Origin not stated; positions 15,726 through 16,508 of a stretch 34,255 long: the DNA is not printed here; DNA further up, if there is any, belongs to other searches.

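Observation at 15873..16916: Single polypeptide fusing a dNMP kinase to a nucleoside 2-deoxyribosyltransferase / dNMP N-hydrolase-like domain, at the att-proximal end of the genome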

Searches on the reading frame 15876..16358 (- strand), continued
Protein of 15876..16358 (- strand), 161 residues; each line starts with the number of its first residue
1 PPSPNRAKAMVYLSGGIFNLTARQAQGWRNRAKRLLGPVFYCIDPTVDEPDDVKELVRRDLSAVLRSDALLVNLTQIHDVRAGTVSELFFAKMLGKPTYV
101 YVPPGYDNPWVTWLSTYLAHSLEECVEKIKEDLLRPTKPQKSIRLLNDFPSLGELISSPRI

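Call 22: search_solved_structures(query=A1, max_evalue=1, show_alignments=5)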
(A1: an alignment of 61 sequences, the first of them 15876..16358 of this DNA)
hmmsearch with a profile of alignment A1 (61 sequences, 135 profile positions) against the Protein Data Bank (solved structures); distinct sequences matched with E-value up to 1: 44.
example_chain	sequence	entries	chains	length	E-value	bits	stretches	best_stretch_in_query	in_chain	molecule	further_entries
7m5h_A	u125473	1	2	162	2.3e-08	37.2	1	2-105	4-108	Nucleoside 2-deoxyribosyltransferase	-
8of6_A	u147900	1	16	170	4.3e-08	36.3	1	3-131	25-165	YtoQ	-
2a0k_A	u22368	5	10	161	7.7e-08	35.5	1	2-106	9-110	Nucleoside 2-deoxyribosyltransferase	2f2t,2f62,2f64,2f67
4jen_A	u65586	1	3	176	3.3e-07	33.5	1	2-109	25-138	CMP N-GLYCOSIDASE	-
5vto_A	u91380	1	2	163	8e-07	32.2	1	28-106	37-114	Blasticidin M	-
2khz_A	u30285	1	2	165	3.7e-06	30.1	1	4-105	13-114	c-Myc-responsive protein Rcl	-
6qai_A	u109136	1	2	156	4.3e-06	29.9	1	3-115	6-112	2-Deoxyribosyltransferase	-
6evs_A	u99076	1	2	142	5.7e-06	29.5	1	3-121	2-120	N-deoxyribosyltransferase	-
4fyh_A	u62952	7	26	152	8.6e-06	28.9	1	2-105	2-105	Deoxyribonucleoside 5'-monophosphate N-glycosidase | 2'-deoxynucleoside 5'-phosphate N-hydrolase 1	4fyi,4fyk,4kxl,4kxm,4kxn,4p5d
7o62_A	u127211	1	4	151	1.4e-05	28.2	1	4-133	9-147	Chains: A,B,C,D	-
2klh_A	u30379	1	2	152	3.1e-05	27.1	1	2-105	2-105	c-Myc-responsive protein Rcl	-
4jem_A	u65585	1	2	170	3.5e-05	26.9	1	34-108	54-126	CMP/hydroxymethyl CMP hydrolase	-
4jel_A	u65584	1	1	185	4.4e-05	26.6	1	34-108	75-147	CMP/hydroxymethyl CMP hydrolase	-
4ohr_A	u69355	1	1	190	4.7e-05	26.5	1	34-108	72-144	CMP/hydroxymethyl CMP hydrolase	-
8qc0_A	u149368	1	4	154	8.6e-05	25.6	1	26-104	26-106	Nucleoside 2-deoxyribosyltransferase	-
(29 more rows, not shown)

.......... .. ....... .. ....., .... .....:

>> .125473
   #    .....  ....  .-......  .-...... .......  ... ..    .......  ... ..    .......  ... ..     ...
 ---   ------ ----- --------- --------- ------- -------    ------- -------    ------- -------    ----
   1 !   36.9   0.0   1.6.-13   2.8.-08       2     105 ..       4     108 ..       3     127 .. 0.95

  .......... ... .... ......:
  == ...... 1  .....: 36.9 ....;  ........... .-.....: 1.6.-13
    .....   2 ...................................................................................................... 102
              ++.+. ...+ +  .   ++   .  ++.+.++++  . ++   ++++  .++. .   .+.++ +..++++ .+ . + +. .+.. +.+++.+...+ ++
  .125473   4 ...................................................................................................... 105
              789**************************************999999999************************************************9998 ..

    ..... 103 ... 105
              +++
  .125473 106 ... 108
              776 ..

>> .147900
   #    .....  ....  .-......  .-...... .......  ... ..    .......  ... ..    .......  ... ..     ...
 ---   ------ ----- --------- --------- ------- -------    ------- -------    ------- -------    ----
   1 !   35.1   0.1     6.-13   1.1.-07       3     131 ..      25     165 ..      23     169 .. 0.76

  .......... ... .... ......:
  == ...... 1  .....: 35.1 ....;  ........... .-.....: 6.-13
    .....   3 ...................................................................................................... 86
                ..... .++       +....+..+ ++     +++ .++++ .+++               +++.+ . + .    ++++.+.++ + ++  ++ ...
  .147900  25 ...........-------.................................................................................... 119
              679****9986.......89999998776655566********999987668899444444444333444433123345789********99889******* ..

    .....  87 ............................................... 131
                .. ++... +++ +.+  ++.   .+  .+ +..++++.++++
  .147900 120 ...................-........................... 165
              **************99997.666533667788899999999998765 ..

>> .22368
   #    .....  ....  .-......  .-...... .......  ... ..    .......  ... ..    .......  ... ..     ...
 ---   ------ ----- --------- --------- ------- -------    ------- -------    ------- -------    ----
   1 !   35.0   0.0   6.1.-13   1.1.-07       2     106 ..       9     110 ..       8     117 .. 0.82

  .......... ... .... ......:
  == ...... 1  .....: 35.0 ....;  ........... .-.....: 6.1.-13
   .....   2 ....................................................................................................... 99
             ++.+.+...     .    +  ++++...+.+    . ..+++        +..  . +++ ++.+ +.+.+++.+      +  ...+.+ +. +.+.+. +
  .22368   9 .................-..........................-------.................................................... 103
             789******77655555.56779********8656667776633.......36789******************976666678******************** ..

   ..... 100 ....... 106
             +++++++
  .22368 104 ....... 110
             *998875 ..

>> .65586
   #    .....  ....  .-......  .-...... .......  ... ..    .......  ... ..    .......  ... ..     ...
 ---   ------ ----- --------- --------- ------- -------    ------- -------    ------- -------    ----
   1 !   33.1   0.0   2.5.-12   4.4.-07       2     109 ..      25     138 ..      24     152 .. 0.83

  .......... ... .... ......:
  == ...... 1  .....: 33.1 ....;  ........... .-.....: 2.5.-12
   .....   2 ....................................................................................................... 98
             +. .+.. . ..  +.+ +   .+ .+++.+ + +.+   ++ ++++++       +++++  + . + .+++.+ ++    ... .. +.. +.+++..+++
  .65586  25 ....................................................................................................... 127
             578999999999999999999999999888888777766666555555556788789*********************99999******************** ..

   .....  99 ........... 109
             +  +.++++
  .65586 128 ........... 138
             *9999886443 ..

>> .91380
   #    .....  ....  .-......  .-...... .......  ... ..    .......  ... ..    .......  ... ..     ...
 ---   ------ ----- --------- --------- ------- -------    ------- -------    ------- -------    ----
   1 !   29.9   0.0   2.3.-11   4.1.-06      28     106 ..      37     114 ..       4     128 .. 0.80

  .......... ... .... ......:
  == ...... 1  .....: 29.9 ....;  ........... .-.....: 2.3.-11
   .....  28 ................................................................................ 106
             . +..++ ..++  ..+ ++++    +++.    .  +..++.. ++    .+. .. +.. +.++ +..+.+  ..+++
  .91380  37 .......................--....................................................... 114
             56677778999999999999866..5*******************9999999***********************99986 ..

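Call 33: find_encoding_contigs(protein=P0164, flank=6000, max_places=2)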
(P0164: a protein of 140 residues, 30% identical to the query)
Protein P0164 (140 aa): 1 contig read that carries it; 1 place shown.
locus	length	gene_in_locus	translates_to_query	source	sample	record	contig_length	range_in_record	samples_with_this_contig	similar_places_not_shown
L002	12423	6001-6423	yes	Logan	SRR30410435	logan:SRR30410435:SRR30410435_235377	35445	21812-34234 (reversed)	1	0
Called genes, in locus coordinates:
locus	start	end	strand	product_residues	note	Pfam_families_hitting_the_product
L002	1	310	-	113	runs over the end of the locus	-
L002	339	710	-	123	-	-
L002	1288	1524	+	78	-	-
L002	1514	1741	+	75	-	-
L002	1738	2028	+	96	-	PF04448:DUF551 (faint)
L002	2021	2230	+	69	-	-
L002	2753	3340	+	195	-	PF13392:HNH_3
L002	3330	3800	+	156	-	-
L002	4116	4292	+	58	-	-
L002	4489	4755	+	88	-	-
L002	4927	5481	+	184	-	-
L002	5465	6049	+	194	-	PF06508:QueC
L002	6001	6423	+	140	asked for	PF05014:Nuc_deoxyrib_tr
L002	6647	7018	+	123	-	-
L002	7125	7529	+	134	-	PF05772:NinB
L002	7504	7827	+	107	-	PF07102:YbcO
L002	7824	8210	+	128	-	-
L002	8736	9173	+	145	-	PF00959:Phage_lysozyme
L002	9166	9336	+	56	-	-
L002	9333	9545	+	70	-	-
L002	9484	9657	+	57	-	-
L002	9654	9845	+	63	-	-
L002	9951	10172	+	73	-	-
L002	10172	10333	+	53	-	-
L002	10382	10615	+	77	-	-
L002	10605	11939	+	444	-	PF03237:Terminase_6N, PF04466:Terminase_3, PF17289:Terminase_6C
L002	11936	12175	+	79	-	-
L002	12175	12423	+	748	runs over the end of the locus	PF16510:P22_portal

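Call 34: find_encoding_contigs(protein=P0076, flank=6000, max_places=2)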
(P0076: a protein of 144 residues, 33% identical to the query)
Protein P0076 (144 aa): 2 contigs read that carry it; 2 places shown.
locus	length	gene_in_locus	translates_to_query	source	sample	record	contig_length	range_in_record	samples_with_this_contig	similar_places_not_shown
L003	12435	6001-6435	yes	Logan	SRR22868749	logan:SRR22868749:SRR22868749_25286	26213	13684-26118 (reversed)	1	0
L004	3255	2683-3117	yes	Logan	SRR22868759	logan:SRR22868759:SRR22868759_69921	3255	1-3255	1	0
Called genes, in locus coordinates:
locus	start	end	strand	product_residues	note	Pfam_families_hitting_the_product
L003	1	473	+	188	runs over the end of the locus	?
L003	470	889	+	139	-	-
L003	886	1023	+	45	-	-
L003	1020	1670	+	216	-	-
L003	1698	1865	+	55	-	-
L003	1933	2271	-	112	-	-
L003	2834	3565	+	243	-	-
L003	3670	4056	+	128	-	-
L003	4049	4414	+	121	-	-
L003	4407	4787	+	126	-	-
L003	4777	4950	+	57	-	-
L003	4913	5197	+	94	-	PF02467:Whib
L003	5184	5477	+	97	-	-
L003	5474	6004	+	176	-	PF02592:Vut_1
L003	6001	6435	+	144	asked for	PF05014:Nuc_deoxyrib_tr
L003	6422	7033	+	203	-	-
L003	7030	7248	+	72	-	-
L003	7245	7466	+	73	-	-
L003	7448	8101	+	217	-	-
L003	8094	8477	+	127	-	PF19698:DUF6197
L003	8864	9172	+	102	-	-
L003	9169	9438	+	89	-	-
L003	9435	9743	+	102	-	-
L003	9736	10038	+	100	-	-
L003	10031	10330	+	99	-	-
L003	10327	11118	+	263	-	-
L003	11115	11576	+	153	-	-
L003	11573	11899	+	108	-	PF19698:DUF6197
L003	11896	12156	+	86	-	-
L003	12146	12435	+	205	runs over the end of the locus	-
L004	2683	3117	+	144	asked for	PF05014:Nuc_deoxyrib_tr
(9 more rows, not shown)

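Call 35: find_encoding_contigs(protein=P0220, flank=6000, max_places=2)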
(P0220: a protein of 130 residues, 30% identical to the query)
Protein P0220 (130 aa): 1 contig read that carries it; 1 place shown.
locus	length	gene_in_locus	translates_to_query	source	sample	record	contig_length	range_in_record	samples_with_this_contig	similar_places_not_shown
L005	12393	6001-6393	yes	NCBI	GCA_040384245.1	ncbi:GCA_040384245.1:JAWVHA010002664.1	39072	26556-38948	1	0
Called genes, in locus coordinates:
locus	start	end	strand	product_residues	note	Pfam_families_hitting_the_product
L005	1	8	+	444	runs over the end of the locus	PF12705:PDDEXK_1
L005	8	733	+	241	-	PF13479:AAA_24 (weak)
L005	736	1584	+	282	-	-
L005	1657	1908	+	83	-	-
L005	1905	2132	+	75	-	-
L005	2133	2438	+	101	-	-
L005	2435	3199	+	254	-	-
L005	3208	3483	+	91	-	-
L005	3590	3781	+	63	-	-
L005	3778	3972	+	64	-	-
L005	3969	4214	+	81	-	-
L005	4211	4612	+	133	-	-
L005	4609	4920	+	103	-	-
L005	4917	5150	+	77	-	-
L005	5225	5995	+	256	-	-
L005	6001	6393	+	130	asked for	PF05014:Nuc_deoxyrib_tr (weak)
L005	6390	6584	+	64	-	-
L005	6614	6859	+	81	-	-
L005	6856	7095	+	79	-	-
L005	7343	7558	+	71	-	-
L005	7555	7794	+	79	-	-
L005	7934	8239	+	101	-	-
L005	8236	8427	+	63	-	-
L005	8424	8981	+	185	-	-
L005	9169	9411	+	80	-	-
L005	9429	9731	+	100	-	-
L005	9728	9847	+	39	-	-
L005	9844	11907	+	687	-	PF09250:Prim-Pol, PF13481:AAA_25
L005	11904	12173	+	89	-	-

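Call 37: find_encoding_contigs(protein=P0173, flank=6000, max_places=2)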
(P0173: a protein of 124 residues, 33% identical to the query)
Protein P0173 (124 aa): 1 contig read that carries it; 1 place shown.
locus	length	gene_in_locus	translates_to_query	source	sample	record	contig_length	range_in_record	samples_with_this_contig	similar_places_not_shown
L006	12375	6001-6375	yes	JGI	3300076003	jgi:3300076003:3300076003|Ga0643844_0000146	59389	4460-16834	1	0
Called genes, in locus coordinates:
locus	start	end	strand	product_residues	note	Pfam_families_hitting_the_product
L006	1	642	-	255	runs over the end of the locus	-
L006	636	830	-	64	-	-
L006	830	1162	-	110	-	-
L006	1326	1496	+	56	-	-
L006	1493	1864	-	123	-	PF12844:HTH_19 (weak), PF13560:HTH_31 (weak)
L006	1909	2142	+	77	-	-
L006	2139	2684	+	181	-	PF10544:T5orf172 (weak), PF13455:MUG113 (weak)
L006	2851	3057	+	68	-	-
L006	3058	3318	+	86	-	-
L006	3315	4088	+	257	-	-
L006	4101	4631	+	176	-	-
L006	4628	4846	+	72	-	-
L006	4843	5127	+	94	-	-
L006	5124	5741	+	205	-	-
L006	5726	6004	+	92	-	-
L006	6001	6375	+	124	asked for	PF05014:Nuc_deoxyrib_tr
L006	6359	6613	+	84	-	-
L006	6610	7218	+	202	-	-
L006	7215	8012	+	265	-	-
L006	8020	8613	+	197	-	-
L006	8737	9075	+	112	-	-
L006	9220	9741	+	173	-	-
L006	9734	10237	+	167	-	-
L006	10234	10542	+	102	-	-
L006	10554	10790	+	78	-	-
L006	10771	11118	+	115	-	-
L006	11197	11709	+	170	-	-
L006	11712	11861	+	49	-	PF24182:G1RFP (faint)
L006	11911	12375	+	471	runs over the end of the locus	-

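Call 38: find_encoding_contigs(protein=P0231, flank=6000, max_places=2)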
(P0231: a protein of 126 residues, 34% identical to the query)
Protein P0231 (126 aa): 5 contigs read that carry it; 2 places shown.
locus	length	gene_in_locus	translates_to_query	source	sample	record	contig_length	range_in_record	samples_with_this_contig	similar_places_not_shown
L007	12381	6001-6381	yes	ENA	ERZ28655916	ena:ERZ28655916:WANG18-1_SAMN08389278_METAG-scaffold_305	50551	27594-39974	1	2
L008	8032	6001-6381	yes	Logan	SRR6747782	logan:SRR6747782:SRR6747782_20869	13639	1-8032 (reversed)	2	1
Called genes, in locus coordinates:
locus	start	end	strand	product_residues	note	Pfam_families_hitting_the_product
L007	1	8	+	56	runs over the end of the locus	-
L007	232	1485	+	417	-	PF00176:SNF2-rel_dom, PF00271:Helicase_C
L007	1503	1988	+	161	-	-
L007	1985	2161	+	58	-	-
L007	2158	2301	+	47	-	-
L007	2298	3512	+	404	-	PF10926:DUF2800, PF12705:PDDEXK_1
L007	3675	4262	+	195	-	PF10991:Enc34_ssDNA-bd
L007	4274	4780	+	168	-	-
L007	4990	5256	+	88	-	PF10073:GapR_DNA-bd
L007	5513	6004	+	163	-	PF02592:Vut_1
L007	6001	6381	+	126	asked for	PF05014:Nuc_deoxyrib_tr (weak)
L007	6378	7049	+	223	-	-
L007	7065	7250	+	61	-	-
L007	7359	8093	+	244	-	PF00145:DNA_methylase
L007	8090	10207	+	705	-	PF00476:DNA_pol_A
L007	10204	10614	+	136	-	-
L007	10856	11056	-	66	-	-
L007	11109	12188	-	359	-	PF00589:Phage_integrase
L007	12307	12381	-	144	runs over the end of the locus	-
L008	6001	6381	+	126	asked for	PF05014:Nuc_deoxyrib_tr (weak)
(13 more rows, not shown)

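Call 41: search_protein_families(library=phrogs, proteins=[L003:6422-7033:+, L007:6378-7049:+, L006:6610-7218:+, L002:6647-7018:+, L005:5225-5995:+, L006:5124-5741:+, L002:4927-5481:+], max_evalue=0.001)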
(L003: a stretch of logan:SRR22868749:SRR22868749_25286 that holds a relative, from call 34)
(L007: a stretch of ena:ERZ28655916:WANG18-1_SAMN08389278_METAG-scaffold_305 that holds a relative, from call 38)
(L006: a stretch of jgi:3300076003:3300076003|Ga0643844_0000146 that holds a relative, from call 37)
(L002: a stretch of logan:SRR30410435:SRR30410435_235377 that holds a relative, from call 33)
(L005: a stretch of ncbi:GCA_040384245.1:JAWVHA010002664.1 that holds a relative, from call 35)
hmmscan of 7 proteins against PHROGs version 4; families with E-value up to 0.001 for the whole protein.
L003:6422-7033:+ (203 aa): 1 family
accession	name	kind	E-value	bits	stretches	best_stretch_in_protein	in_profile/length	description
phrog_15826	-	unknown function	6.5e-87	291.7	1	1-199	2-202/212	-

L007:6378-7049:+ (223 aa): 1 family
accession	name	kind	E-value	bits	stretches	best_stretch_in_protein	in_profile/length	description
phrog_887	-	moron, auxiliary metabolic gene and host takeover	1.5e-49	170.3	1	1-192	10-214/509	queuine tRNA-ribosyltransferase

L006:6610-7218:+ (202 aa): 1 family
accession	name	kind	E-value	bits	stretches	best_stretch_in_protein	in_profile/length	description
phrog_15826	-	unknown function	8e-59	199.9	1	14-194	19-200/212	-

L002:6647-7018:+ (123 aa): 0 families

L005:5225-5995:+ (256 aa): 1 family
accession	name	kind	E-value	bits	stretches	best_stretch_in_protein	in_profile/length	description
phrog_15826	-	unknown function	1.6e-44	153.2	2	28-153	16-135/212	-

L006:5124-5741:+ (205 aa): 1 family
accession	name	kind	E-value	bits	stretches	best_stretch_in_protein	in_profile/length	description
phrog_2076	-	moron, auxiliary metabolic gene and host takeover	7.7e-26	92.1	1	2-201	12-239/247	QueE-like radical SAM domain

L002:4927-5481:+ (184 aa): 1 family
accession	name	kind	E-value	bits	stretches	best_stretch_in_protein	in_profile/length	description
phrog_887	-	moron, auxiliary metabolic gene and host takeover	1.5e-44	153.7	1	1-152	59-218/509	queuine tRNA-ribosyltransferase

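Call 43: predict_structure(alignment_id=A3)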
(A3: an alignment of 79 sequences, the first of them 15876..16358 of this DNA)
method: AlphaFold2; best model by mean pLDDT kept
length: 161 residues; sequences in the alignment: 79
mean_pLDDT: 86.6   pTM: 0.81
mean pLDDT of the five models: 86.6, 86.1, 86.0, 85.6, 85.6
residues with pLDDT >= 90: 101; 70-90: 37; 50-70: 22; < 50: 1
segments of 3 or more residues with pLDDT < 50: none
pLDDT, mean of each block of 10 residues (from residue 1): 69 86 88 95 83 91 96 82 91 96 94 97 97 84 63 76 51
secondary structure, 60 per line:
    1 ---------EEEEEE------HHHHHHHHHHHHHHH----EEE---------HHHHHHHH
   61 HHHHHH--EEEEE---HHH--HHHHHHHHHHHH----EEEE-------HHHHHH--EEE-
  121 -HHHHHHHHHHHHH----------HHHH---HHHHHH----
elements in order: E10-15 H22-36 E41-43 H53-66 E69-73 H82-93 E98-101 H109-114 E117-119 H122-134 H145-148 H152-157

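Call 48: fold_search(model_id=the predicted structure, library=pdb)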
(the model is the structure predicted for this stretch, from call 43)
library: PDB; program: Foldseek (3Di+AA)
matches with E <= 10: 1781; with E <= 0.001: 45
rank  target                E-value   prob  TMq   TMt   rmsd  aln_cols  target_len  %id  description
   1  7o62_C                1.5e-07  1.00  0.65  0.77   2.9       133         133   21  Crystal structure of a 2`-deoxyribosyltransferase from the psychrophilic bacterium Desulfotalea psychrophila. (released 2021-10-20)
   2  7o62_D                5.0e-07  1.00  0.64  0.79   2.8       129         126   19  Crystal structure of a 2`-deoxyribosyltransferase from the psychrophilic bacterium Desulfotalea psychrophila. (released 2021-10-20)
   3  2a0k_A                7.1e-06  1.00  0.63  0.64   4.4       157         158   15  Crystal structure of Nucleoside 2-deoxyribosyltransferase from Trypanosoma brucei at 1.8 A resolution (released 2005-07-26)
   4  8pqt_A                3.3e-05  1.00  0.57  0.59   4.0       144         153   16  Nucleoside 2'deoxyribosyltransferase from Chroococcidiopsis thermalis PCC 7203 WT bound to Bis-Tris (released 2024-02-21)
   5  6evs_A                3.6e-05  1.00  0.59  0.69   2.9       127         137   21  Characterization of 2-deoxyribosyltransferase from psychrotolerant bacterium Bacillus psychrosaccharolyticus: a suitab (released 2018-11-14)
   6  8rps_B                3.6e-05  1.00  0.61  0.73   3.3       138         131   12  Crystal structure of human DNPH1 mutant- D80N bound to 5hmdUMP (released 2024-11-20)
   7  6qai_B                4.3e-05  1.00  0.60  0.65   4.8       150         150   17  2-desoxiribosyltransferase from Leishmania mexicana (released 2018-12-26)
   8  8pqs_D                4.6e-05  1.00  0.59  0.62   4.2       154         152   16  Nucleoside 2'deoxyribosyltransferase from Chroococcidiopsis thermalis PCC 7203 E88A Mutant (released 2024-02-21)
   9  9ia6_B                4.9e-05  1.00  0.59  0.70   3.6       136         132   15  Crystal structure of DNPH1 bound by compound 3. (released 2025-11-12)
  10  9ia6_A                5.6e-05  1.00  0.61  0.75   3.2       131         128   14  Crystal structure of DNPH1 bound by compound 3. (released 2025-11-12)
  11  1s2l_C                5.6e-05  1.00  0.59  0.61   3.0       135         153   15  Purine 2'deoxyribosyltransferase native structure (released 2004-03-30)
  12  9i9q_A                6.0e-05  1.00  0.59  0.70   3.7       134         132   16  Crystal structure of DNPH1 bound by compound 2. (released 2025-11-12)
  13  4jem_B                8.3e-05  1.00  0.59  0.62   3.8       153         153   16  Crystal structure of MilB complexed with cytidine 5'-monophosphate (released 2013-09-11)
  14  4ohr                  8.8e-05  1.00  0.63  0.64   3.4       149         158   17  Crystal structure of MilB from Streptomyces rimofaciens (released 2014-06-25)
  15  8pqt_B                8.8e-05  1.00  0.55  0.61   3.8       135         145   18  Nucleoside 2'deoxyribosyltransferase from Chroococcidiopsis thermalis PCC 7203 WT bound to Bis-Tris (released 2024-02-21)
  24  4jen_C                3.7e-04  1.00  0.48  0.64   4.2       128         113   16  Structure of Clostridium botulinum CMP N-glycosidase, BcmB (released 2013-09-11)
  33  4jen_A                5.8e-04  1.00  0.51  0.66   4.1       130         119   16  Structure of Clostridium botulinum CMP N-glycosidase, BcmB (released 2013-09-11)
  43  4jen_B                9.1e-04  1.00  0.52  0.65   4.2       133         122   17  Structure of Clostridium botulinum CMP N-glycosidase, BcmB (released 2013-09-11)
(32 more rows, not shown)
